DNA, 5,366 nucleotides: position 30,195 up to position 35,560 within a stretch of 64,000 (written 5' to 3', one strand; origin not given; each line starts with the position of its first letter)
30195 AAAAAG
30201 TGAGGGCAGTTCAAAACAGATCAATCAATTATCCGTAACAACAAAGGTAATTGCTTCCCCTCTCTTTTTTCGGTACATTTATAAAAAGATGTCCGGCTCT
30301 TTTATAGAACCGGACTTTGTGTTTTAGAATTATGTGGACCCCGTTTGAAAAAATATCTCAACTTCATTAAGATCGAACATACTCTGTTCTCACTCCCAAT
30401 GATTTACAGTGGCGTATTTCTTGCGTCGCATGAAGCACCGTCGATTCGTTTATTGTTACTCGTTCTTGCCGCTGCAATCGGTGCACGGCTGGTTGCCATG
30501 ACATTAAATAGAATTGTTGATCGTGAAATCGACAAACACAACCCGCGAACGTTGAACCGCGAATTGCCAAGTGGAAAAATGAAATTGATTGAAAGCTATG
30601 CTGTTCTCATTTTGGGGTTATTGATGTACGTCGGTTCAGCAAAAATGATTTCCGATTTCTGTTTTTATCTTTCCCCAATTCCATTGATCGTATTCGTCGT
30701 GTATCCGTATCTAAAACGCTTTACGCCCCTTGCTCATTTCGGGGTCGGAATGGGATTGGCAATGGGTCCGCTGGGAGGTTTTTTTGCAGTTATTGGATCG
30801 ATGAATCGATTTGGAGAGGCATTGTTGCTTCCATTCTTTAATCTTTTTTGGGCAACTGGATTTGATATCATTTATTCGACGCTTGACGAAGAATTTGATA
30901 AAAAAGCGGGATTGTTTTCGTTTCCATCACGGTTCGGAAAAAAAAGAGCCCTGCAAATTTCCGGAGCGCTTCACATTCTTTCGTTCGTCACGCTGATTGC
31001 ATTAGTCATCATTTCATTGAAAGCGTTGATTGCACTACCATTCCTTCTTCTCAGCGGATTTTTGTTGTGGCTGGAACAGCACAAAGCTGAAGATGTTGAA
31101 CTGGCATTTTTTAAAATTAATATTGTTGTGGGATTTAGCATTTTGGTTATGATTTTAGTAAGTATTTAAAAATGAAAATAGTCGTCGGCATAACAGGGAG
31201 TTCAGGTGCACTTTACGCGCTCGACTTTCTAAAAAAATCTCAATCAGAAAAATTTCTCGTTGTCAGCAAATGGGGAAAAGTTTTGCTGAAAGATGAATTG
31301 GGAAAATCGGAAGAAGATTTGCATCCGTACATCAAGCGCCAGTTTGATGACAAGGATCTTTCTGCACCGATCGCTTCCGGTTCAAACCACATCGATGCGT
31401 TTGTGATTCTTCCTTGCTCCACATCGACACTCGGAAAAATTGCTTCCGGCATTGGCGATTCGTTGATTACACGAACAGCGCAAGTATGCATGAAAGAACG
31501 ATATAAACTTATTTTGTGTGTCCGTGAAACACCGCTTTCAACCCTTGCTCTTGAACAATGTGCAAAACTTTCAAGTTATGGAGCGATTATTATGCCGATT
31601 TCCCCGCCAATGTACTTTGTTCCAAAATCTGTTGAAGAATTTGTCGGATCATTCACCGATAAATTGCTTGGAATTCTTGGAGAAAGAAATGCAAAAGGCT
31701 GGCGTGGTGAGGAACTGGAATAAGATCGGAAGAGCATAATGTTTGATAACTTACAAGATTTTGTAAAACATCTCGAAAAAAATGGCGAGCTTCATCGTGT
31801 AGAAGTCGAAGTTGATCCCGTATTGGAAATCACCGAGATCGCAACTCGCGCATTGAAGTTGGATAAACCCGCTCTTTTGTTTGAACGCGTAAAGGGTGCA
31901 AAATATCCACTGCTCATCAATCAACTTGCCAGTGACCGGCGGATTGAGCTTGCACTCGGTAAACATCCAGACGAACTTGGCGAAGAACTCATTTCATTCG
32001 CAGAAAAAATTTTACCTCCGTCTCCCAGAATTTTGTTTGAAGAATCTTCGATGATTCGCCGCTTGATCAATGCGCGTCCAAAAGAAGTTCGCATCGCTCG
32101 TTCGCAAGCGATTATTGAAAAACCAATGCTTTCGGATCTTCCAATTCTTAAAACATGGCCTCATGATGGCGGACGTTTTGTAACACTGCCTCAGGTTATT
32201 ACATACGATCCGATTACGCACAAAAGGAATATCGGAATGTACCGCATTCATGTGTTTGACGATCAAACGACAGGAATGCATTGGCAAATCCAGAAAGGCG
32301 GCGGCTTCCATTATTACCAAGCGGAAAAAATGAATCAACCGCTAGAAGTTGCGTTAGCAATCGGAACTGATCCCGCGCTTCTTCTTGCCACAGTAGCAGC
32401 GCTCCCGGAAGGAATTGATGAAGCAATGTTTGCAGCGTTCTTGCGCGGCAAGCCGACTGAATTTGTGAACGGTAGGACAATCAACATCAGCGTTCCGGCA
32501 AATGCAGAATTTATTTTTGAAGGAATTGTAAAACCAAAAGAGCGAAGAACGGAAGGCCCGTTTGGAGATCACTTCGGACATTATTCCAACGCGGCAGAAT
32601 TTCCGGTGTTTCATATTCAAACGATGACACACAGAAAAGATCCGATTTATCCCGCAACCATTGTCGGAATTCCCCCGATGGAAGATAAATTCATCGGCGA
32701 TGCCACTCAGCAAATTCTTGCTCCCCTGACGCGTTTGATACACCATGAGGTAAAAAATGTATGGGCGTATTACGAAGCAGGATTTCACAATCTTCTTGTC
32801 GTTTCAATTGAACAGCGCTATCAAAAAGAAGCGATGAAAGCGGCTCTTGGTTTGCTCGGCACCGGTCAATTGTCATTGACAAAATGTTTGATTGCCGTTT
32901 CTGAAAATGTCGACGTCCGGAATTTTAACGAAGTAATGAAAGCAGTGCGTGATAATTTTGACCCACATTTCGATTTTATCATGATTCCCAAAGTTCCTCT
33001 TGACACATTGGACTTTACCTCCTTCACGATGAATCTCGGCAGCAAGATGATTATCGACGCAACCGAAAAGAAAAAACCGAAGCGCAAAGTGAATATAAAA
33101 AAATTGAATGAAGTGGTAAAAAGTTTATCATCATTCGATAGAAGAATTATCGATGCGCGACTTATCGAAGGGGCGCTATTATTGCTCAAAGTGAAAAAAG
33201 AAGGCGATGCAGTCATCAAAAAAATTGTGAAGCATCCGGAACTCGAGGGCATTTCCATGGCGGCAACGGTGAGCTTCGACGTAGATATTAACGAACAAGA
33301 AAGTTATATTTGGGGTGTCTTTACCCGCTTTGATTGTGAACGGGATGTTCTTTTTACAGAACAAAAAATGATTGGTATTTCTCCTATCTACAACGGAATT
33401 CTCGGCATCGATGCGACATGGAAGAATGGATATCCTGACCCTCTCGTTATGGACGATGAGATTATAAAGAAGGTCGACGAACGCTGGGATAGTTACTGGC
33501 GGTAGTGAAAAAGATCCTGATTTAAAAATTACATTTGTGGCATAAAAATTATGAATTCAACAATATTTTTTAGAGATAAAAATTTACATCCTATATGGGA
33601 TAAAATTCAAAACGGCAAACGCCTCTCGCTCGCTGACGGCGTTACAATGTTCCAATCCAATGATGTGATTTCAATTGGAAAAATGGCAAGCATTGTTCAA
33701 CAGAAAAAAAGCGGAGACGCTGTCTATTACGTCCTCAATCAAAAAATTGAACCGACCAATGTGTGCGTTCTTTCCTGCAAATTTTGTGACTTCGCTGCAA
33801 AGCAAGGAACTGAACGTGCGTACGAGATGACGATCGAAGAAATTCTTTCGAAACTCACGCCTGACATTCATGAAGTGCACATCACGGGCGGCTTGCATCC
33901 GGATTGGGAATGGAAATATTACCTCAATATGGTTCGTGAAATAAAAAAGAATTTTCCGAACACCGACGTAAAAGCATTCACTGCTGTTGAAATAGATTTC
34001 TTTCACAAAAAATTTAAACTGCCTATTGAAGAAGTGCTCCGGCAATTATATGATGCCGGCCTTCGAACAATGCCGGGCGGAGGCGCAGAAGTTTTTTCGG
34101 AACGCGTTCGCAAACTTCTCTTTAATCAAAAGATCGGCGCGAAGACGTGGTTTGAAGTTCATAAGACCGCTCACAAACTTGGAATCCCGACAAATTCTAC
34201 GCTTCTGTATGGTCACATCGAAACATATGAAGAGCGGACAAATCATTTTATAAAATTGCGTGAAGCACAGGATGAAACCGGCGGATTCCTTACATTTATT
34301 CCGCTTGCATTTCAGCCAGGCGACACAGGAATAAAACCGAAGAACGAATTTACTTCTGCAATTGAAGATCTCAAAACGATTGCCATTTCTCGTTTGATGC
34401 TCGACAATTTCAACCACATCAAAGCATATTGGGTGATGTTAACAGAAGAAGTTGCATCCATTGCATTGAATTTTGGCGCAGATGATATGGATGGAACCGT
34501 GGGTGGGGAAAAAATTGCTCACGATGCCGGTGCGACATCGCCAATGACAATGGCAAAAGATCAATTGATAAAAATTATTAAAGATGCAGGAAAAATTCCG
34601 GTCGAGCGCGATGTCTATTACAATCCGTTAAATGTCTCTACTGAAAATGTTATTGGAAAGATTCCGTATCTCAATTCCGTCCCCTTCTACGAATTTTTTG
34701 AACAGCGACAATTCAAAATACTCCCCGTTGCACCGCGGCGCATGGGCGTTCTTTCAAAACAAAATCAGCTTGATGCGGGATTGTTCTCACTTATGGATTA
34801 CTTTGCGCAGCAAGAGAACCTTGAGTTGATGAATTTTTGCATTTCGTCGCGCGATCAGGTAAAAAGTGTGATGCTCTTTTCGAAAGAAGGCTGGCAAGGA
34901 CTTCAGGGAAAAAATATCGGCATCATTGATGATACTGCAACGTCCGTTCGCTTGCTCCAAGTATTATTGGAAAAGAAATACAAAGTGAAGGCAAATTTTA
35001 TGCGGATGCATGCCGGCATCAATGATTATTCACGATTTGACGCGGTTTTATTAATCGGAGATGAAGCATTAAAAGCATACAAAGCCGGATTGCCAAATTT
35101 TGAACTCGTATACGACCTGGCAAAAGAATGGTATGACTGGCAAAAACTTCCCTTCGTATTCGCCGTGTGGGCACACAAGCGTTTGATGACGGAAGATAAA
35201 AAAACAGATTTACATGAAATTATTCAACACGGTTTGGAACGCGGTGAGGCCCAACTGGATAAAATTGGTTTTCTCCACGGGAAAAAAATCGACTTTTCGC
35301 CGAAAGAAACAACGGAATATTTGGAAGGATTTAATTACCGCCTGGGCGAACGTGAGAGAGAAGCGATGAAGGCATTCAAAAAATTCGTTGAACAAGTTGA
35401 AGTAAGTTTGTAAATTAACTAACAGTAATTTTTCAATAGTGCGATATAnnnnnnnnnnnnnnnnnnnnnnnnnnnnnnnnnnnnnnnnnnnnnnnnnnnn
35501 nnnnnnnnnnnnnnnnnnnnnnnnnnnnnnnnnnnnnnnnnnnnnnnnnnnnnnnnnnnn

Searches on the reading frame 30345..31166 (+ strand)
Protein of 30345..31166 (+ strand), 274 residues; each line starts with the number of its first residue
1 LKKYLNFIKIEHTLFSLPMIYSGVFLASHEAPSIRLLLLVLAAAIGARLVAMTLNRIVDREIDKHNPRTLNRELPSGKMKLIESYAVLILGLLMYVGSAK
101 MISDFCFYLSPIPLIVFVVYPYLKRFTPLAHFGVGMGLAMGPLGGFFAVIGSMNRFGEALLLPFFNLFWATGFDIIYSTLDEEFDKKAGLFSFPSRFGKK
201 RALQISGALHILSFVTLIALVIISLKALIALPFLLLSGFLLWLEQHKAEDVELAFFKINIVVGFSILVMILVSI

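Call 3: search_protein_families(library=pfam, proteins=[window:30345-31166:+], max_evalue=1)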
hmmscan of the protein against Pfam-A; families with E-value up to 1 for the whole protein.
window:30345-31166:+ (274 aa): 2 families
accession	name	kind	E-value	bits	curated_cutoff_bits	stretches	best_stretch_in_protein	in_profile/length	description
PF01040.23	UbiA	-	9.7e-47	159.8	34.2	1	17-244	2-228/250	UbiA prenyltransferase family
PF03929.21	PepSY_TM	-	0.12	12.6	28.8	1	199-244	250-294/295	PepSY-associated TM region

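Call 4: search_protein_families(library=ncbifam, proteins=[window:30345-31166:+], max_evalue=1)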
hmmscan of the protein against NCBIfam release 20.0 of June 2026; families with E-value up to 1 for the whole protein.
window:30345-31166:+ (274 aa): 24 families
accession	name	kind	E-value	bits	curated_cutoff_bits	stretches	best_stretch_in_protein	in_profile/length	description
TIGR01475.1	ubiA_other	subfamily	8.1e-80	268.3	180.8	1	2-272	3-278/282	UbiA-like polyprenyltransferase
NF041586.1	MqnP_DT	exception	1.6e-62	211.8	430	1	2-273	1-275/277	menaquinone biosynthesis prenyltransferase MqnP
NF009524.0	PRK12886.1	equivalog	3.1e-62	210.6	387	1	2-272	9-282/291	prenyltransferase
NF009526.0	PRK12888.1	equivalog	8.2e-60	202.7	364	1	2-272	16-292/301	4-hydroxybenzoate octaprenyltransferase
NF009609.0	PRK13106.1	equivalog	5e-57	193.6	349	1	3-270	17-295/301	prenyltransferase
NF041585.1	MqnP_Cj_Hp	exception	1.7e-56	191.8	375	1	1-273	1-280/281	menaquinone biosynthesis prenyltransferase MqnP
NF009515.0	PRK12874.1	equivalog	1.3e-55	188.8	392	1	1-273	8-287/291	4-hydroxybenzoate polyprenyltransferase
NF041584.1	MqnP_SCO4491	exception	1.2e-53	182.6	420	1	2-272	4-280/285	menaquinone biosynthesis prenyltransferase MqnP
NF009532.0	PRK12895.1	equivalog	7.3e-47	160.1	414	1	2-274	4-280/286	prenyltransferase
NF009517.0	PRK12876.1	equivalog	8.9e-38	130.4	419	1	14-270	28-292/300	prenyltransferase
TIGR01474.1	ubiA_proteo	equivalog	3.6e-33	115.3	275.45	1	13-273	17-280/282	4-hydroxybenzoate octaprenyltransferase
NF009514.0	PRK12873.1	equivalog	6.5e-16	58.5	246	1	24-247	36-262/297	4-hydroxybenzoate polyprenyltransferase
TIGR01473.1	cyoE_ctaB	equivalog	8.8e-16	58.5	210.3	1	2-272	1-279/281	heme o synthase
NF009523.0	PRK12884.1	equivalog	7.9e-15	54.8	269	1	1-240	4-239/279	prenyltransferase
NF003348.0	PRK04375.1-1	equivalog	4.4e-11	42.7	285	1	1-251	3-257/292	heme o synthase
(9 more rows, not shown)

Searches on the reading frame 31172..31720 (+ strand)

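Call 3: search_protein_families(library=pfam, proteins=[window:31172-31720:+], max_evalue=1)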
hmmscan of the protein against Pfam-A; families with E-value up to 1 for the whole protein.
window:31172-31720:+ (183 aa): 1 family
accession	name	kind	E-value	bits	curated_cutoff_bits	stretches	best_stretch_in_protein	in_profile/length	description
PF02441.25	Flavoprotein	-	1.9e-34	119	22.7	1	1-157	1-142/162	Flavoprotein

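Call 4: search_protein_families(library=ncbifam, proteins=[window:31172-31720:+], max_evalue=1)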
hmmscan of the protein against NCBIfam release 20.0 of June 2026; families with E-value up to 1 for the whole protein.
window:31172-31720:+ (183 aa): 10 families
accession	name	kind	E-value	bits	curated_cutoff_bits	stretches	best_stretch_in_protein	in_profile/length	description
NF004685.0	PRK06029.1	subfamily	1e-49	169.2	188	1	1-170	2-175/187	UbiX family flavin prenyltransferase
NF041206.1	VdcB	exception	1.2e-47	161.9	290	1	2-177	1-182/184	non-oxidative hydroxyarylic acid decarboxylases subunit B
TIGR00421.1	ubiX_pad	subfamily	8.7e-47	159.2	108.9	1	2-174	1-176/181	UbiX family flavin prenyltransferase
NF041218.1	BagM_FevK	exception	1e-32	113.2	420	1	1-174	1-178/215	bagremycin/ferroverdin biosynthesis UbiX family decarboxylase BagM/FevK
TIGR02699.1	archaeo_AfpA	hypoth_equivalog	6.6e-05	22.5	192.45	1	25-110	29-115/174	archaeoflavoprotein AfpA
TIGR00521.1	coaBC_dfp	equivalog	8.1e-05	21.8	219.7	1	71-108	77-114/392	bifunctional phosphopantothenoylcysteine decarboxylase/phosphopantothenate--cysteine ligase CoaBC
TIGR02113.1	coaC_strep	equivalog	0.00016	21.5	261.4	1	73-121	76-124/177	phosphopantothenoylcysteine decarboxylase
NF006161.0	PRK08305.1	equivalog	0.00073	19.2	156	1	71-117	82-128/196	dipicolinate synthase subunit B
TIGR02852.1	spore_dpaB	equivalog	0.0013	18.1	229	1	72-118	78-124/187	dipicolinate synthase subunit B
TIGR02700.1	flavo_MJ0208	hypoth_equivalog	0.0023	17.3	251.35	1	72-112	84-124/234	dihydromethanopterin reductase (acceptor)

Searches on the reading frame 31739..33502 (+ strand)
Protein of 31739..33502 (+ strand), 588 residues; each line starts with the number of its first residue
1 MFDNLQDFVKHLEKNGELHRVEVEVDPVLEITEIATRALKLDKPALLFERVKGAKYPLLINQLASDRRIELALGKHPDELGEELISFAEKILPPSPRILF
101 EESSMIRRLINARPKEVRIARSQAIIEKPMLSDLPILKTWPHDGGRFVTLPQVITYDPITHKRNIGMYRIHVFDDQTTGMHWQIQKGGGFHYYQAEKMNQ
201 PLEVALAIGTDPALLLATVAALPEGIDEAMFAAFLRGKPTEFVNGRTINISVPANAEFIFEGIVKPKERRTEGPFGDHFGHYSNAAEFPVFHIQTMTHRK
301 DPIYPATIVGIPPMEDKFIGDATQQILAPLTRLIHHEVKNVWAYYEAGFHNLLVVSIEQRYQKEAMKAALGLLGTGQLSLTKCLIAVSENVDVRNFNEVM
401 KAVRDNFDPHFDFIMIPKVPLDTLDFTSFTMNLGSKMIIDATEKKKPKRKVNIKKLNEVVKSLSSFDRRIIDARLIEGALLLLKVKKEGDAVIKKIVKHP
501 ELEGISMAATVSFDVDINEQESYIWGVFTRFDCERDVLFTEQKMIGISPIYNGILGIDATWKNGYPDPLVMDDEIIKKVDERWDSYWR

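Call 3: search_protein_families(library=pfam, proteins=[window:31739-33502:+], max_evalue=1)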
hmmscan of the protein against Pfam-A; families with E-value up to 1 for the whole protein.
window:31739-33502:+ (588 aa): 3 families
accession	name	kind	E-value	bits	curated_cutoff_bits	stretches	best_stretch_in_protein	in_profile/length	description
PF01977.22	UbiD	-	3.9e-75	252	23.3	1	127-312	19-206/206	3-octaprenyl-4-hydroxybenzoate carboxy-lyase Rift-related domain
PF20696.2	UbiD_C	-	8.1e-41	139.4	24.2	2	318-441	2-127/127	3-octaprenyl-4-hydroxybenzoate carboxy-lyase C-terminal domain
PF20695.2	UbiD_N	-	1.3e-23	83.3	24.3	1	10-86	2-76/78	3-octaprenyl-4-hydroxybenzoate carboxy-lyase N-terminal domain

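Call 4: search_protein_families(library=ncbifam, proteins=[window:31739-33502:+], max_evalue=1)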
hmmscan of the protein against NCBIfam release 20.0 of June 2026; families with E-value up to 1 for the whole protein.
window:31739-33502:+ (588 aa): 7 families
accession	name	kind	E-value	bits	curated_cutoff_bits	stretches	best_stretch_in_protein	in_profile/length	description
TIGR03701.1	mena_SCO4490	equivalog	2.5e-153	510.9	495.9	1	7-436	1-433/433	menaquinone biosynthesis decarboxylase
TIGR00148.1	TIGR00148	subfamily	2.9e-125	418.4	244.85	1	5-444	1-438/438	UbiD family decarboxylase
NF008175.0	PRK10922.1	equivalog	1.2e-90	304.4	788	2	2-447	6-461/497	4-hydroxy-3-polyprenylbenzoate decarboxylase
NF041204.1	VdcC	exception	1.6e-77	260.9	650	1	3-460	2-454/467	non-oxidative hydroxyarylic acid decarboxylases subunit C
TIGR02724.1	phenyl_P_beta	equivalog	1.1e-36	126.2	468.95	1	5-422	3-420/472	phenylphosphate carboxylase subunit beta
NF041219.1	BagN_FevL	exception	1.3e-29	103.1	1000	1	2-362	17-378/502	bagremycin/ferroverdin biosynthesis UbiD family decarboxylase BagN/FevL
TIGR02723.1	phenyl_P_alpha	equivalog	1.1e-26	93.5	564.6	1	4-409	9-406/485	phenylphosphate carboxylase subunit alpha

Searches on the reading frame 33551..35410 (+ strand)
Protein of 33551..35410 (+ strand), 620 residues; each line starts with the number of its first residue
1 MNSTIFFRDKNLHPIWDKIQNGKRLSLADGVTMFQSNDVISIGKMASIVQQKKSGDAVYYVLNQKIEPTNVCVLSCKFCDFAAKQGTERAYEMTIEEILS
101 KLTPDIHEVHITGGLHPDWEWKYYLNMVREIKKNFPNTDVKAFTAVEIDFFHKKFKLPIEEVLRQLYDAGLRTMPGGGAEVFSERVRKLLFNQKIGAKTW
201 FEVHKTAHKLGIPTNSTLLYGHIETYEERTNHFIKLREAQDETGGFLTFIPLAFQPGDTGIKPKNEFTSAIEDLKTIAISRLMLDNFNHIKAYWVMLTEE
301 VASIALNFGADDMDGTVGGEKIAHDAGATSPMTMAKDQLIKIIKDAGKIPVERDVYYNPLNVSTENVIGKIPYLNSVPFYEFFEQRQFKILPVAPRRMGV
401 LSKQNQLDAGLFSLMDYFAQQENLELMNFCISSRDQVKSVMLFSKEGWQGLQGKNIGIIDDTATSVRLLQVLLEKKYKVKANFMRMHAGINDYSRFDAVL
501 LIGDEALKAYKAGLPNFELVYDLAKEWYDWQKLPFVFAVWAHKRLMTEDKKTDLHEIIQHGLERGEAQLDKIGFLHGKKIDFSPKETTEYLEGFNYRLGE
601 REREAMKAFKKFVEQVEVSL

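Call 3: search_protein_families(library=pfam, proteins=[window:33551-35410:+], max_evalue=1)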
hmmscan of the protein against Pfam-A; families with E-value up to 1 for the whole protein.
window:33551-35410:+ (620 aa): 4 families
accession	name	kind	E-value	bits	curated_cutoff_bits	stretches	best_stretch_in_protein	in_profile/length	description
PF02621.19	VitK2_biosynth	-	1.1e-45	156.6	26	1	368-613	3-250/252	Menaquinone biosynthesis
PF19288.4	CofH_C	-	8.6e-18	64.8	27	1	245-363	3-122/125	CofH/MqnC C-terminal region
PF04055.27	Radical_SAM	-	3.5e-16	60.3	29.5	1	66-231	1-161/166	Radical SAM superfamily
PF13353.11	Fer4_12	-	0.00098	19.9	22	1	72-154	15-100/137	4Fe-4S single cluster domain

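Call 4: search_protein_families(library=ncbifam, proteins=[window:33551-35410:+], max_evalue=1)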
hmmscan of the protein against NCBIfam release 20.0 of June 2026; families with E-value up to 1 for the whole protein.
window:33551-35410:+ (620 aa): 21 families
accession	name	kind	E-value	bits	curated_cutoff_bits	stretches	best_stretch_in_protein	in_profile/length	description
TIGR03700.1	mena_SCO4494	equivalog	1.4e-142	474.8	434.55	1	15-359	1-350/351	aminofutalosine synthase MqnE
NF006276.0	PRK08444.1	equivalog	1.1e-106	356.9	560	1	15-361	3-351/353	aminofutalosine synthase MqnE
TIGR03699.1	menaquin_MqnC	equivalog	5.7e-106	354.2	428.1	1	23-358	1-340/342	cyclic dehypoxanthinyl futalosine synthase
TIGR00423.1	TIGR00423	subfamily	1.4e-105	352.9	260.25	1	58-359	1-309/310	CofH family radical SAM protein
NF005609.0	PRK07360.1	equivalog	1.7e-92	310.1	426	1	10-362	6-370/374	7,8-didemethyl-8-hydroxy-5-deazariboflavin synthase subunit CofH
TIGR03551.1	F420_cofH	equivalog_domain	1.5e-91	306.8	374.1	1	30-359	6-344/345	5-amino-6-(D-ribitylamino)uracil--L-tyrosine 4-hydroxyphenyl transferase CofH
NF006277.0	PRK08445.1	equivalog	1.4e-78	264.2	576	1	23-360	2-345/348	dehypoxanthine futalosine cyclase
NF004580.0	PRK05926.1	equivalog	1.2e-72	245.2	583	1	5-351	8-363/370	hypothetical protein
NF006687.0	PRK09234.1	equivalog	2.7e-72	244.2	1018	1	20-363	487-840/849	bifunctional FO biosynthesis protein CofGH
TIGR03957.1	rSAM_HmdB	equivalog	2.6e-11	43.3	320.9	1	29-347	5-312/317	5,10-methenyltetrahydromethanopterin hydrogenase cofactor biosynthesis protein HmdB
TIGR03550.1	F420_cofG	equivalog_domain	1.2e-08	34.5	213.35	2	202-315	153-265/322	7,8-didemethyl-8-hydroxy-5-deazariboflavin synthase CofG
NF004884.0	PRK06245.1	equivalog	2.5e-08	33.2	209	2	50-120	3-75/340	7,8-didemethyl-8-hydroxy-5-deazariboflavin synthase subunit CofG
TIGR03977.1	rSAM_pair_HxsC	equivalog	9.2e-06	24.7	267.9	1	68-145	31-107/292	His-Xaa-Ser system radical SAM maturase HxsC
TIGR03910.1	pyrrolys_PylB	equivalog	6.2e-05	22.1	348.2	1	10-286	3-270/347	methylornithine synthase PylB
TIGR03956.1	rSAM_HydE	equivalog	0.00036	19.9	254.6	1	26-140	12-131/340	[FeFe] hydrogenase H-cluster radical SAM maturase HydE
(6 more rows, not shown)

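Call 86: find_related_loci(query=A5, collection=metagenome_contigs, flank=6000)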
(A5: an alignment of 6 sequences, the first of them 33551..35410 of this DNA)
Query A5 (620 aa) in metagenome_contigs; peptide patterns used: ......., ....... (x = any residue, [..] = any of these).
600 stretches matched a pattern (row limit reached: there are more); 553 encode a relative of the query (tblastn E <= 1e-3); the best 80 are kept; 80 distinct loci.
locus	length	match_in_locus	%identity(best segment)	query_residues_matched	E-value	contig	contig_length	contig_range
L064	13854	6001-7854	81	1-618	0e+0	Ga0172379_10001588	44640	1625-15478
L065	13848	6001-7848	77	5-620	0e+0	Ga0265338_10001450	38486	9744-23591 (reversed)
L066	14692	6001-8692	75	1-620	0e+0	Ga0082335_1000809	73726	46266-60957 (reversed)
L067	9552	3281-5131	71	1-617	0e+0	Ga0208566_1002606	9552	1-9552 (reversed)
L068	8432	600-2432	73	7-617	0e+0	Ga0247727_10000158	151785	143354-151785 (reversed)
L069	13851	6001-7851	73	4-620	0e+0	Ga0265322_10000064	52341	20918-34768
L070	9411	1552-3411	70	1-620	0e+0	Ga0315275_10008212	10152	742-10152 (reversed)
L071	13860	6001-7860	70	1-620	0e+0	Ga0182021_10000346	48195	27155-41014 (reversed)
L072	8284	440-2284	71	1-615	0e+0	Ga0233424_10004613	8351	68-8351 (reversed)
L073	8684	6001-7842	67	5-618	0e+0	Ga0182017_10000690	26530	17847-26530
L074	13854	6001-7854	67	1-618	0e+0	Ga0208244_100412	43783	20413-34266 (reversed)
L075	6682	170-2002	68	7-617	0e+0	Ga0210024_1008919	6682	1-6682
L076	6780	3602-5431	67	4-613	0e+0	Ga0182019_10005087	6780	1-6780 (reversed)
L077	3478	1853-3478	75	1-542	0e+0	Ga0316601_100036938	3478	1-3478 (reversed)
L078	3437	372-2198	65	9-617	0e+0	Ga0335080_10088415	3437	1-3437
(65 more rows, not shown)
